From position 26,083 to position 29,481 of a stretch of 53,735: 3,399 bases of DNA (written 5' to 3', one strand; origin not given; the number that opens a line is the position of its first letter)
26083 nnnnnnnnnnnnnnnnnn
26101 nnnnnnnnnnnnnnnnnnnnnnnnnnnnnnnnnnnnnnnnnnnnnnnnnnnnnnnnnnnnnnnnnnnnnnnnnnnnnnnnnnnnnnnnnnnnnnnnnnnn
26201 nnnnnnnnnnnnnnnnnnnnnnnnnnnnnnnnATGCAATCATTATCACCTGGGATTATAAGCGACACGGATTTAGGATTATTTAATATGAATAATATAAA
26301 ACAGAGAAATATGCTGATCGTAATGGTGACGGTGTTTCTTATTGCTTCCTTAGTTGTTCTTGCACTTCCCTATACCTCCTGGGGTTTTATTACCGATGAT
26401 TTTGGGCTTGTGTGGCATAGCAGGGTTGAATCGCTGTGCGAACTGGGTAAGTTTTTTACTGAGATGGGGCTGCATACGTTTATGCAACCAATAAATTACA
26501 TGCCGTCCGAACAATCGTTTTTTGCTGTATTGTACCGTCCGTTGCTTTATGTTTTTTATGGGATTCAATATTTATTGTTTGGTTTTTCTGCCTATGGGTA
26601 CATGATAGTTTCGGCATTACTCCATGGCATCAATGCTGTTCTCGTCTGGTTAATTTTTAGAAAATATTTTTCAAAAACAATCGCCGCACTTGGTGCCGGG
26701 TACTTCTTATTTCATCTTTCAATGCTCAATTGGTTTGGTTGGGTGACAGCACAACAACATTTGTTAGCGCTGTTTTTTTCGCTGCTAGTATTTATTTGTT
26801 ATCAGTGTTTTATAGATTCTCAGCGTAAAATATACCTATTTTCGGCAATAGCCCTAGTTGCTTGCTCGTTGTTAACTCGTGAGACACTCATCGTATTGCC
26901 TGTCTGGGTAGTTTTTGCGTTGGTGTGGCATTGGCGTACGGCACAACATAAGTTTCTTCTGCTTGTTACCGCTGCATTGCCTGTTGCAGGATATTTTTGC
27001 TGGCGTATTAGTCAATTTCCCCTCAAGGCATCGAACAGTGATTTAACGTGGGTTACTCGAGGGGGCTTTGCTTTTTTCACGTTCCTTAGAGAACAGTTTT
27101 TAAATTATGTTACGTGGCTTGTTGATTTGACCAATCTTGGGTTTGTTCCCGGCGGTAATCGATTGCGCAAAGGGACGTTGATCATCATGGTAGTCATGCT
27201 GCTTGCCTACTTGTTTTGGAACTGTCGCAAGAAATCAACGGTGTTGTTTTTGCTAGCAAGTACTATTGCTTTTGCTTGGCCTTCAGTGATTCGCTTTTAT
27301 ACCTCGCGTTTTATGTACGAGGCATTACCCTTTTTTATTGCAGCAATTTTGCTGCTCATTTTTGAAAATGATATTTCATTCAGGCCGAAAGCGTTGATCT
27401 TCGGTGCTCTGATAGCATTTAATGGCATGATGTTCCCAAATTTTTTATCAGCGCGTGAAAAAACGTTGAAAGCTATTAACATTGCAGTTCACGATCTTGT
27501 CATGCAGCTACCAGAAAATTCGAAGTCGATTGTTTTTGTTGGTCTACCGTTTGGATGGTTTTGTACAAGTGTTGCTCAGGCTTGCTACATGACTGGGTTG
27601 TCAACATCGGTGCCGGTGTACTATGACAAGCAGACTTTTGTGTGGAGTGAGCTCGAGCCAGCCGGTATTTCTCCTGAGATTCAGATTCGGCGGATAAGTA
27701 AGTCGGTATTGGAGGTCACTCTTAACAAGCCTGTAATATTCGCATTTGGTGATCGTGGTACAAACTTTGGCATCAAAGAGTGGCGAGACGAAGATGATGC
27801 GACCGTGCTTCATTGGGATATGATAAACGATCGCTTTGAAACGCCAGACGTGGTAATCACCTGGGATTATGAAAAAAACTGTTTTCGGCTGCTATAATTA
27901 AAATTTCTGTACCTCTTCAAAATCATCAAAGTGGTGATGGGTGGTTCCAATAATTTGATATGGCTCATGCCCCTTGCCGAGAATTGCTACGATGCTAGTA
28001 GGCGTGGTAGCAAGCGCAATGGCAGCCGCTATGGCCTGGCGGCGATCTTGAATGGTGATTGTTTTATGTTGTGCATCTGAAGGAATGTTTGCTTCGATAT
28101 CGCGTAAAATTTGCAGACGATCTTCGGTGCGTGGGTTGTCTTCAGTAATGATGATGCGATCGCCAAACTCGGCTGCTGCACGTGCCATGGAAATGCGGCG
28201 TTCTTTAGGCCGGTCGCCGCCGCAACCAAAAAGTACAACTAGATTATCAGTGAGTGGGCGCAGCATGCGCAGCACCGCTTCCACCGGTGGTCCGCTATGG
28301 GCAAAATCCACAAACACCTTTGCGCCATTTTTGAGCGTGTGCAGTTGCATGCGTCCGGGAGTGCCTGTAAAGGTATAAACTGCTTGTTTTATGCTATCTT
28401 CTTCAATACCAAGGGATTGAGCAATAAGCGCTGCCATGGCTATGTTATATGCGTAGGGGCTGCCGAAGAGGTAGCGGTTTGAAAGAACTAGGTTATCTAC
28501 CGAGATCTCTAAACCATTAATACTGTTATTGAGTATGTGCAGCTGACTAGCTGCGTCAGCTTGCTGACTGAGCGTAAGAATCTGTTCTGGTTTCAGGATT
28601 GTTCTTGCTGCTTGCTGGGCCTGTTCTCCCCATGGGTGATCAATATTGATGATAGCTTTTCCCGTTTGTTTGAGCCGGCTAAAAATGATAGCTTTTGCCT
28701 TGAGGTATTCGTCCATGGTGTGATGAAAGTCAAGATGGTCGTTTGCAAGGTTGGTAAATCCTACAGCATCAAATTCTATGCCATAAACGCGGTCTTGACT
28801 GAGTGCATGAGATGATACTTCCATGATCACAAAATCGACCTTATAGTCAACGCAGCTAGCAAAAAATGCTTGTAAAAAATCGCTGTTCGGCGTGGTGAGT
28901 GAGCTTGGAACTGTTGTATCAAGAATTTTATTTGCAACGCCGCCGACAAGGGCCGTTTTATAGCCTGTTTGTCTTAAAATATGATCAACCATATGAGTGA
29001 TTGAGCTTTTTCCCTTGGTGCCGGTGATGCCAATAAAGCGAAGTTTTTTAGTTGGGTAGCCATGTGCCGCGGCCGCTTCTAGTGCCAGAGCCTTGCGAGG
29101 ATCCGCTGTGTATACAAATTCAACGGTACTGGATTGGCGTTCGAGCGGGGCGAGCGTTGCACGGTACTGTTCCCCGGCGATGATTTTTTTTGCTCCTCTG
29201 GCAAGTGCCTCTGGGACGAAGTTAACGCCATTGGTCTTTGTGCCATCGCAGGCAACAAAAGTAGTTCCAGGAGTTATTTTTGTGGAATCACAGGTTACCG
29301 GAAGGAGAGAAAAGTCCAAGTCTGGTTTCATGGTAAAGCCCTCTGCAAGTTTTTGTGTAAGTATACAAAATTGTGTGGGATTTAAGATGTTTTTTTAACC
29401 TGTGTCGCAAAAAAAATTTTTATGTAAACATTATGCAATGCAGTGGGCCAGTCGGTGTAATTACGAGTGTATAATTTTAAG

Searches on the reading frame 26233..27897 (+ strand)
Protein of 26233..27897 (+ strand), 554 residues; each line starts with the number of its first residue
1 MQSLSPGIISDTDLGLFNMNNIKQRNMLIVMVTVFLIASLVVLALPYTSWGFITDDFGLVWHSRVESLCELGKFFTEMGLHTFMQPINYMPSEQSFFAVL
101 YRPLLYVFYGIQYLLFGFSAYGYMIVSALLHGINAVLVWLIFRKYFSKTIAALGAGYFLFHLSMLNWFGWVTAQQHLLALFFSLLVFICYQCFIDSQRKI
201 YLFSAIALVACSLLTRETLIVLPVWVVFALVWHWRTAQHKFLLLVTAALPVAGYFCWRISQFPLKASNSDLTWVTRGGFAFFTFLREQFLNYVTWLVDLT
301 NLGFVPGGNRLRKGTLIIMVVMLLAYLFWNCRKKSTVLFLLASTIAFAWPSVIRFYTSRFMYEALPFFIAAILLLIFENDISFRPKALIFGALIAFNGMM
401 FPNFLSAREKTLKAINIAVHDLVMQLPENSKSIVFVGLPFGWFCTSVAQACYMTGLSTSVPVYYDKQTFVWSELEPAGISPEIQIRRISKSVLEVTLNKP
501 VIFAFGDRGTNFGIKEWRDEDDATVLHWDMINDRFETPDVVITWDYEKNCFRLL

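Call 10: search_protein_families(library=pfam, proteins=[window:26233-27897:+], max_evalue=0.01)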
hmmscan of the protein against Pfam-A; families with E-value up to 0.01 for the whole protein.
window:26233-27897:+ (554 aa): 1 family
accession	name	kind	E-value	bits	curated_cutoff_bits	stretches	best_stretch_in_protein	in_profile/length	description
PF13231.12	PMT_2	-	6.9e-09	36.6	26.1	1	106-251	7-154/160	Dolichyl-phosphate-mannose-protein mannosyltransferase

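Call 12: find_homologous_proteins(query=window:26233-27897:+, max_evalue=0.001)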
Query window:26233-27897:+ (554 aa): 10 proteins with E <= 0.001 among 8000 candidates.
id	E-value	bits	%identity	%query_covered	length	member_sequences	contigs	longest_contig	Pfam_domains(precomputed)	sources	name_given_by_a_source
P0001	0.0e+0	1218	100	97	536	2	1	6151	PF13231.13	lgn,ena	-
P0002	4.3e-295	998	80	97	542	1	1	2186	PF13231.13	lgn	-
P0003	2.3e-230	784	66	94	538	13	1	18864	-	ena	-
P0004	6.4e-205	700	61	94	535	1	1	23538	-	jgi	jgi:hypothetical protein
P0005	3.5e-199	681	60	92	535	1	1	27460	-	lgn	-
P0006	1.7e-92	329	37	92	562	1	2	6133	PF13231.13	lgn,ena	-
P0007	4.4e-76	275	33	96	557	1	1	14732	-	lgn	-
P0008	6.7e-68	248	37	64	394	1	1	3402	-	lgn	-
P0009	4.7e-26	110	24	95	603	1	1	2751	-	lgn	-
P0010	7.5e-5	40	23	30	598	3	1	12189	PF14559.13,PF13431.13,PF13414.13,PF00515.35,PF13424.13,PF13432.13,PF13428.13,PF13181.13,PF07719.24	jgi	jgi:Flp pilus assembly protein TadD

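Call 15: find_encoding_contigs(protein=P0001, flank=10000, max_places=4)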
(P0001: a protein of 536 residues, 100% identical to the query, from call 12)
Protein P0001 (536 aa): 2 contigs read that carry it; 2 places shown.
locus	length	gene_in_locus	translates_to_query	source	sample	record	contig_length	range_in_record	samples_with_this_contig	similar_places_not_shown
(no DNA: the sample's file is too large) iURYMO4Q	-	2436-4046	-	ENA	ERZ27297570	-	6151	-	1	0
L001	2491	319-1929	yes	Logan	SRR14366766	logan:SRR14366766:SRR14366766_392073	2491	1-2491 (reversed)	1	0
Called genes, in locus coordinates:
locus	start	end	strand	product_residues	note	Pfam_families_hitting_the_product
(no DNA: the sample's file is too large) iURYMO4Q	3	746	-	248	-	?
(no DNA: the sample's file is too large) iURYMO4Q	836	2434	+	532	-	-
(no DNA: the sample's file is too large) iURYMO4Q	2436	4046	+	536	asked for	PF13231:PMT_2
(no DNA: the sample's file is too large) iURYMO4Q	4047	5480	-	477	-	PF01225:Mur_ligase (faint), PF08245:Mur_ligase_M, PF02875:Mur_ligase_C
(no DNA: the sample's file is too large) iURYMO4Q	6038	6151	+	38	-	?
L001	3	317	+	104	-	?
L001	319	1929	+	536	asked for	PF13231:PMT_2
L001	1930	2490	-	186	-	?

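Call 16: find_encoding_contigs(protein=P0005, flank=10000, max_places=4)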
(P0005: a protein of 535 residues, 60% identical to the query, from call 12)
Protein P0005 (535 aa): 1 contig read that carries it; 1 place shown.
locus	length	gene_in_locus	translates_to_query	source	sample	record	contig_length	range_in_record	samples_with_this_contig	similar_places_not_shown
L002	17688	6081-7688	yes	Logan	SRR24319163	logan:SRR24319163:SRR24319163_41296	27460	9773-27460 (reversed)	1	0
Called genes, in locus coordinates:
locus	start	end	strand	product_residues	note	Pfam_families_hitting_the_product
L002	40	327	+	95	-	-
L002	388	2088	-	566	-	PF00483:NTP_transferase (faint), PF01128:IspD (faint), PF12804:NTP_transf_3 (weak)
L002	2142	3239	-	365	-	PF00596:Aldolase_II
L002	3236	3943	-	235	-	PF00702:Hydrolase, PF13419:HAD_2, PF13242:Hydrolase_like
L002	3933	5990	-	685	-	PF00485:PRK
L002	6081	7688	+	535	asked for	-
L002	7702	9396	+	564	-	PF13231:PMT_2 (weak)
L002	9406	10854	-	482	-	PF01225:Mur_ligase (faint), PF08245:Mur_ligase_M, PF02875:Mur_ligase_C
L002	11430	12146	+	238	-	-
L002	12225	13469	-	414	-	PF00152:tRNA-synt_2 (faint), PF01409:tRNA-synt_2d, PF13393:tRNA-synt_His, PF00587:tRNA-synt_2b, PF12745:HGTP_anticodon2 (weak), PF03129:HGTP_anticodon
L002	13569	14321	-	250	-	PF02463:SMC_N (weak), PF00005:ABC_tran, PF13304:AAA_21 (faint)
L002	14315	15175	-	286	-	PF02653:BPD_transp_2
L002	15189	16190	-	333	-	PF13407:Peripla_BP_4 (faint), PF04392:ABC_sub_bind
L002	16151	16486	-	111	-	PF01371:Trp_repressor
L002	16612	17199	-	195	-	-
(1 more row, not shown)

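Call 18: find_related_loci(query=window:26233-27897:+, collection=genome_contigs, flank=10000)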
Query window:26233-27897:+ (554 aa) in genome_contigs; peptide patterns used: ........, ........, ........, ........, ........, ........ (x = any residue, [..] = any of these).
32 stretches matched a pattern, but none encodes a relative of the query by tblastn (E <= 1e-3).

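Call 22: find_encoding_contigs(protein=P0004, flank=10000, max_places=4)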
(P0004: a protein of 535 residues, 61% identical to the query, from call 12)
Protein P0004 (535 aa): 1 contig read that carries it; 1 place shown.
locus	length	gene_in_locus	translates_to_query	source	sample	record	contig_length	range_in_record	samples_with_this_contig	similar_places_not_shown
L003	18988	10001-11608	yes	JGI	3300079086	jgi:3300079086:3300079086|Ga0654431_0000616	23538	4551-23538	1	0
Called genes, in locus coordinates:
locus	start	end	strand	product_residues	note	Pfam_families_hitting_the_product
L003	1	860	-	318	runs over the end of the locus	PF00535:Glycos_transf_2, PF10111:Glyco_tranf_2_2 (weak)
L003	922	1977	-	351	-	-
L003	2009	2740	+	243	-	PF00535:Glycos_transf_2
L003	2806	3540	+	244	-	-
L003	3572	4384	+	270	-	-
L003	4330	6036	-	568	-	PF00483:NTP_transferase (weak), PF12804:NTP_transf_3 (weak)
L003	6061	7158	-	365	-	PF00596:Aldolase_II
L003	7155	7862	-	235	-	PF00702:Hydrolase, PF13419:HAD_2, PF13242:Hydrolase_like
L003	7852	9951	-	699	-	PF00485:PRK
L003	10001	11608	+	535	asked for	-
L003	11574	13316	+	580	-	PF13231:PMT_2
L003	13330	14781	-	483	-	PF01225:Mur_ligase (weak), PF08245:Mur_ligase_M, PF02875:Mur_ligase_C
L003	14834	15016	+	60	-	-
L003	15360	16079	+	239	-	-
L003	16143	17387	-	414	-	PF01409:tRNA-synt_2d, PF13393:tRNA-synt_His, PF00587:tRNA-synt_2b, PF03129:HGTP_anticodon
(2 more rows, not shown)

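Call 23: find_encoding_contigs(protein=P0003, flank=10000, max_places=4)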
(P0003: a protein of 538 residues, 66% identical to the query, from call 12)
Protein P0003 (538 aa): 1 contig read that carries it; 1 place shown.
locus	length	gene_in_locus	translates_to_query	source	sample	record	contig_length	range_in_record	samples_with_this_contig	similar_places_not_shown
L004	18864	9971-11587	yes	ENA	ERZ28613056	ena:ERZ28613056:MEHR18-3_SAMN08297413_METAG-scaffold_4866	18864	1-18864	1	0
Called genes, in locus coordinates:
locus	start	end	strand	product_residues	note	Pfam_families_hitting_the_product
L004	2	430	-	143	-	?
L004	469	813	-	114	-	-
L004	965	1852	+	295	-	PF01636:APH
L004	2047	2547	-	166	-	PF13420:Acetyltransf_4, PF13527:Acetyltransf_9, PF00583:Acetyltransf_1, PF13673:Acetyltransf_10 (weak), PF13508:Acetyltransf_7, PF08445:FR47 (weak)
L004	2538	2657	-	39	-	-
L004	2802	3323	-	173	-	-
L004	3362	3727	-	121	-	-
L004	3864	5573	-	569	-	PF00483:NTP_transferase (weak), PF12804:NTP_transf_3 (weak)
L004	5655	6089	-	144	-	-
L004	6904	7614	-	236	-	PF00702:Hydrolase, PF13419:HAD_2, PF13242:Hydrolase_like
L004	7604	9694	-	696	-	PF00485:PRK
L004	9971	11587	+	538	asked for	-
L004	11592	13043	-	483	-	PF08245:Mur_ligase_M, PF02875:Mur_ligase_C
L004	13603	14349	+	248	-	-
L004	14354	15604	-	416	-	PF01409:tRNA-synt_2d, PF13393:tRNA-synt_His, PF00587:tRNA-synt_2b, PF12745:HGTP_anticodon2 (weak), PF03129:HGTP_anticodon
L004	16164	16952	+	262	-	PF01427:Peptidase_M15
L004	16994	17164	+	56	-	-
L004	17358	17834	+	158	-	-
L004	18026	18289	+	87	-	-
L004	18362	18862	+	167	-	?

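Call 24: find_encoding_contigs(protein=P0007, flank=10000, max_places=4)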
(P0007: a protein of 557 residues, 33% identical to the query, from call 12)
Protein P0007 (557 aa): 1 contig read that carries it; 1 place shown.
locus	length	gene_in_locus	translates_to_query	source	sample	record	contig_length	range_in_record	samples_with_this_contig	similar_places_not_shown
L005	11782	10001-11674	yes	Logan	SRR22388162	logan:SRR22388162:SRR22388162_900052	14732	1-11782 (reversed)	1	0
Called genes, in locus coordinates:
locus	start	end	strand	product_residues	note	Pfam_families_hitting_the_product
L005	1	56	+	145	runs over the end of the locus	PF01250:Ribosomal_S6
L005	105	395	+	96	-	PF01084:Ribosomal_S18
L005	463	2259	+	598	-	PF00009:GTP_EFTU, PF22042:EF-G_D2, PF03144:GTP_EFTU_D2, PF00679:EFG_C, PF21018:BipA_C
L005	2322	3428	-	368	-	PF13439:Glyco_transf_4, PF13579:Glyco_trans_4_4 (weak), PF00534:Glycos_transf_1, PF13692:Glyco_trans_1_4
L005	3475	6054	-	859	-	PF03979:Sigma70_r1_1 (weak), PF00140:Sigma70_r1_2, PF04542:Sigma70_r2, PF04539:Sigma70_r3, PF04545:Sigma70_r4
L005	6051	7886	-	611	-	PF01807:Zn_ribbon_DnaG, PF08275:DNAG_N, PF01751:Toprim, PF13155:Toprim_2, PF13662:Toprim_4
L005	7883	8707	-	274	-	PF01790:LGT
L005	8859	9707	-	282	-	-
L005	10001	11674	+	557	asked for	-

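Call 26: search_protein_representatives(alignment_id=A3)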
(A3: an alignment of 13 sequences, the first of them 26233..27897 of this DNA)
Query: 13 sequences, 555 profile positions. Proteins with E-value up to 0.001 (for the whole library): 61206; up to 1e-10: 21906; up to 1e-30: 247. The best 150 are listed.
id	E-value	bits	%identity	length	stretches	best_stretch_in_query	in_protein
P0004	6.9e-215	731.2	-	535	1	13-554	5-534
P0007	1.0e-196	671.3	-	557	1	8-553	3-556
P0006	7.0e-189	645.4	-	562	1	5-553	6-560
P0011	1.4e-157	542.1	-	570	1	14-553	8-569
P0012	1.9e-150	518.5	-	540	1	13-553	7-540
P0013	1.4e-148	512.3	-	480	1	2-454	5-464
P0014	4.7e-146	504.0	-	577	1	15-552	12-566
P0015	7.0e-144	496.9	-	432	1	1-424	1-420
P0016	5.3e-141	487.4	-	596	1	11-553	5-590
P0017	1.2e-140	486.2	-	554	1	11-553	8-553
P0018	1.6e-138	479.2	-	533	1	14-553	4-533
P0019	1.5e-136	472.7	-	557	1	13-554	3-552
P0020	1.3e-133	463.0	-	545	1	13-554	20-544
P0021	3.2e-133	461.7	-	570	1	16-552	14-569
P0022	8.8e-131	453.6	-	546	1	14-554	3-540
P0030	3.0e-120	418.9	-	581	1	13-552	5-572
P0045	2.2e-113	396.2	-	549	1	15-553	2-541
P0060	7.1e-106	371.4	-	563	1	14-553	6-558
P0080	2.2e-95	336.8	-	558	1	18-550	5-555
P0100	2.0e-81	290.7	-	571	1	17-552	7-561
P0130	1.0e-66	242.1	-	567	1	19-553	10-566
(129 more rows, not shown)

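Call 27: find_homologous_proteins(query=A3, max_evalue=0.00001)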
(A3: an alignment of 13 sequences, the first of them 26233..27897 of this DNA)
Query A3 (13 sequences) (554 aa, profile of the alignment): 33 proteins with E <= 0.00001 among 8000 candidates.
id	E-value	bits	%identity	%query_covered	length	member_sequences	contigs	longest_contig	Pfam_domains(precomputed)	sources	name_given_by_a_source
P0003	1.2e-217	742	66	94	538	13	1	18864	-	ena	-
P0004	2.2e-214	731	61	94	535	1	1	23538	-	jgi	jgi:hypothetical protein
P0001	5.6e-214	730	100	97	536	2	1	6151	PF13231.13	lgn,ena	-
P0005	2.4e-212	725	60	92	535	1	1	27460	-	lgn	-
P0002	8.6e-206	703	80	97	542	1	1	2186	PF13231.13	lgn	-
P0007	3.2e-196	671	33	96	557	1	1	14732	-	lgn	-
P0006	2.2e-188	645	37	92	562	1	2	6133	PF13231.13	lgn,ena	-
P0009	7.2e-180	617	24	95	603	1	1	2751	-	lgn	-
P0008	9.5e-116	406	37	64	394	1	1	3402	-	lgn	-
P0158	1.4e-18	85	28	37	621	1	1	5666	PF14559.13,PF13431.13,PF23914.2,PF13414.13,PF00515.35,PF13424.13,PF13432.13,PF13428.13,PF13181.13,PF07719.24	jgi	jgi:protein O-mannosyl-transferase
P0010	3.5e-16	77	23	30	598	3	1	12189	PF14559.13,PF13431.13,PF13414.13,PF00515.35,PF13424.13,PF13432.13,PF13428.13,PF13181.13,PF07719.24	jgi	jgi:Flp pilus assembly protein TadD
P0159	7.4e-16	76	30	26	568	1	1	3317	PF14559.13,PF23914.2,PF13414.13,PF00515.35,PF13424.13,PF13432.13,PF13428.13,PF13181.13,PF07719.24,PF13231.13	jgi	jgi:Flp pilus assembly protein TadD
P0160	1.6e-15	75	29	23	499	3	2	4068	-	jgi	jgi:hypothetical protein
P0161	3.2e-15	74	21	55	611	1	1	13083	PF14559.13,PF13431.13,PF00515.35,PF13424.13,PF13181.13,PF07719.24,PF13374.13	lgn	-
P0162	5.2e-15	73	28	33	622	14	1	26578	PF13431.13,PF13414.13,PF13428.13,PF13374.13,PF14559.13,PF24575.2,PF13371.13,PF00515.35,PF12895.14,PF13424.13,PF13432.13,PF13181.13,PF07719.24,PF13174.13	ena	-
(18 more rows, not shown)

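Call 85: list_cluster_members(proteins=[P0011, P0012, P0016, P0020, P0030, P0045, P0060, P0080, P0100, P0130])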
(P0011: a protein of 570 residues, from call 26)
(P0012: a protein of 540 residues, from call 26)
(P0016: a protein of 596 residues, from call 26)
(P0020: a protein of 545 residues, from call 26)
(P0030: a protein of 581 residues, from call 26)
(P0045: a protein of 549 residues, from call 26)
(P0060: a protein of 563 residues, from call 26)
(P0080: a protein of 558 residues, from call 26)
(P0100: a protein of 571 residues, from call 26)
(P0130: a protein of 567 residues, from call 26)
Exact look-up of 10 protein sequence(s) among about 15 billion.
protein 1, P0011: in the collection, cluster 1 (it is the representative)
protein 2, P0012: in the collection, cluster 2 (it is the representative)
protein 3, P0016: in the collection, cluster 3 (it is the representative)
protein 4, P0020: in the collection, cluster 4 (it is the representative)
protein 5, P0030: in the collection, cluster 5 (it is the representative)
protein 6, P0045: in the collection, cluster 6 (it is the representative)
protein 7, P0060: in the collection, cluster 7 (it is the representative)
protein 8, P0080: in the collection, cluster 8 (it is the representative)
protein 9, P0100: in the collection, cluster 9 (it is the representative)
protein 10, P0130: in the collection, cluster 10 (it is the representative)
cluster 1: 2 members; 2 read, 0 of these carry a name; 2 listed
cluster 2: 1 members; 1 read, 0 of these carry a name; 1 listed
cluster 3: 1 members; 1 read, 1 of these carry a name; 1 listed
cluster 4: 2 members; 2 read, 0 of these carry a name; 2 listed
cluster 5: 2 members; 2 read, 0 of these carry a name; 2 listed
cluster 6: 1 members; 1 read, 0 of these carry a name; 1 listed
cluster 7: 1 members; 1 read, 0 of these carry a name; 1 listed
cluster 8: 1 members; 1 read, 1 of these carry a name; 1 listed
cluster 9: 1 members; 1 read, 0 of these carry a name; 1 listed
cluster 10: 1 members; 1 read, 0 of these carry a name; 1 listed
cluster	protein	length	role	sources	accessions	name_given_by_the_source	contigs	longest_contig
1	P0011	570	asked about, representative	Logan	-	-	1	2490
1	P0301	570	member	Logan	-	-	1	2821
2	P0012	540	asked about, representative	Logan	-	-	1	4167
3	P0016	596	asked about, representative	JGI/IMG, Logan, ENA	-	hypothetical protein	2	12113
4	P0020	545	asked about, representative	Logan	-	-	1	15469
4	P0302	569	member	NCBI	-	-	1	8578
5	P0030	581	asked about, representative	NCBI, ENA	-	-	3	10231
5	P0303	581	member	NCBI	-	-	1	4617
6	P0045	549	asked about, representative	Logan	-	-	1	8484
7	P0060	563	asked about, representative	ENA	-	-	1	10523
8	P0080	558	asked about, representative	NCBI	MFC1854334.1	hypothetical protein ACFLY6_00495 [Candidatus Dependentiae bacterium]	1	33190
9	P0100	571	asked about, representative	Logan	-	-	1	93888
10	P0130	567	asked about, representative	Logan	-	-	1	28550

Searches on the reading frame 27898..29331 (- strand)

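Call 10: search_protein_families(library=pfam, proteins=[window:27898-29331:-], max_evalue=0.01)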
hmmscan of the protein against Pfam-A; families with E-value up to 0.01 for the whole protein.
window:27898-29331:- (477 aa): 3 families
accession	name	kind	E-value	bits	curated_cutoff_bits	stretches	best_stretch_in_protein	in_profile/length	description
PF08245.18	Mur_ligase_M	-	2.8e-41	142.1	24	1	102-303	1-199/200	Mur ligase middle domain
PF02875.26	Mur_ligase_C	-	1e-22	81.8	28.4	1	326-454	1-127/127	Mur ligase, glutamate ligase domain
PF01225.30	Mur_ligase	-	9.9e-06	26.3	21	1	12-56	5-54/95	Mur ligase family, catalytic domain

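Call 44: search_protein_families(library=ncbifam, proteins=[window:27898-29331:-], max_evalue=0.001)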
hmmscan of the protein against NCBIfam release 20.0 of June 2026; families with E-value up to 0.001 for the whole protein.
window:27898-29331:- (477 aa): 30 families (the best 25 are shown)
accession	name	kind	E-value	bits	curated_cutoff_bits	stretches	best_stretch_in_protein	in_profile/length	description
NF001126.0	PRK00139.1-4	equivalog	7.3e-125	417.3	373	1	11-476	25-480/486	UDP-N-acetylmuramoyl-L-alanyl-D-glutamate--2,6-diaminopimelate ligase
TIGR01085.1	murE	subfamily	7e-123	411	257.3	1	12-476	7-469/472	UDP-N-acetylmuramyl-tripeptide synthetase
NF001124.0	PRK00139.1-2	equivalog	3.9e-122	408.5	476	1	10-476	29-490/500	UDP-N-acetylmuramoyl-L-alanyl-D-glutamate--2,6-diaminopimelate ligase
NF008896.0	PRK11929.1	equivalog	6.8e-120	401.5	1023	1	12-475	32-495/965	bifunctional UDP-N-acetylmuramoyl-L-alanyl-D-glutamate--2,6-diaminopimelate ligase MurE/UDP-N-acetylmuramoyl-tripeptide--D-alanyl-D-alanine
NF001123.0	PRK00139.1-1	equivalog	2.7e-96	323.2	586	1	9-476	20-487/493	UDP-N-acetylmuramoyl-L-alanyl-D-glutamate--2,6-diaminopimelate ligase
NF010628.0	PRK14022.1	equivalog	1e-76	258.7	536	1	11-473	37-475/483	UDP-N-acetylmuramoyl-L-alanyl-D-glutamate--L-lysine ligase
NF001130.0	PRK00139.2-4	equivalog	3.6e-60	204.2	715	1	7-463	29-495/516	UDP-N-acetylmuramoyl-L-alanyl-D-glutamate--2,6-diaminopimelate ligase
NF001129.0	PRK00139.2-3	equivalog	4.7e-47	160.6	762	1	10-470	42-506/517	UDP-N-acetylmuramoyl-L-alanyl-D-glutamate--2,6-diaminopimelate ligase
NF001127.0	PRK00139.2-1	equivalog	5.3e-41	140.9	997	2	74-256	86-271/520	UDP-N-acetylmuramoyl-L-alanyl-D-glutamate--2,6-diaminopimelate ligase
NF001131.0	PRK00139.2-5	equivalog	2.9e-35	122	1000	1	74-461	86-465/483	UDP-N-acetylmuramoyl-L-alanyl-D-glutamate--2,6-diaminopimelate ligase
TIGR01087.1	murD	equivalog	2e-34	119.5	211.95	2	163-376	150-353/441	UDP-N-acetylmuramoyl-L-alanine--D-glutamate ligase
TIGR02068.2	cya_phycin_syn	equivalog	2.7e-30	105.1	850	1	98-458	480-855/862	cyanophycin synthetase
TIGR01143.1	murF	subfamily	1.1e-28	100.4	288.6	2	15-135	2-111/418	UDP-N-acetylmuramoyl-tripeptide--D-alanyl-D-alanine ligase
NF010623.0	PRK14016.1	subfamily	2.4e-24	85.5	877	1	99-461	482-860/871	cyanophycin synthetase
NF053645.1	pMurC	equivalog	2.8e-23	82.4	560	2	294-452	321-482/492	pseudomurein biosynthesis peptide ligase pMurC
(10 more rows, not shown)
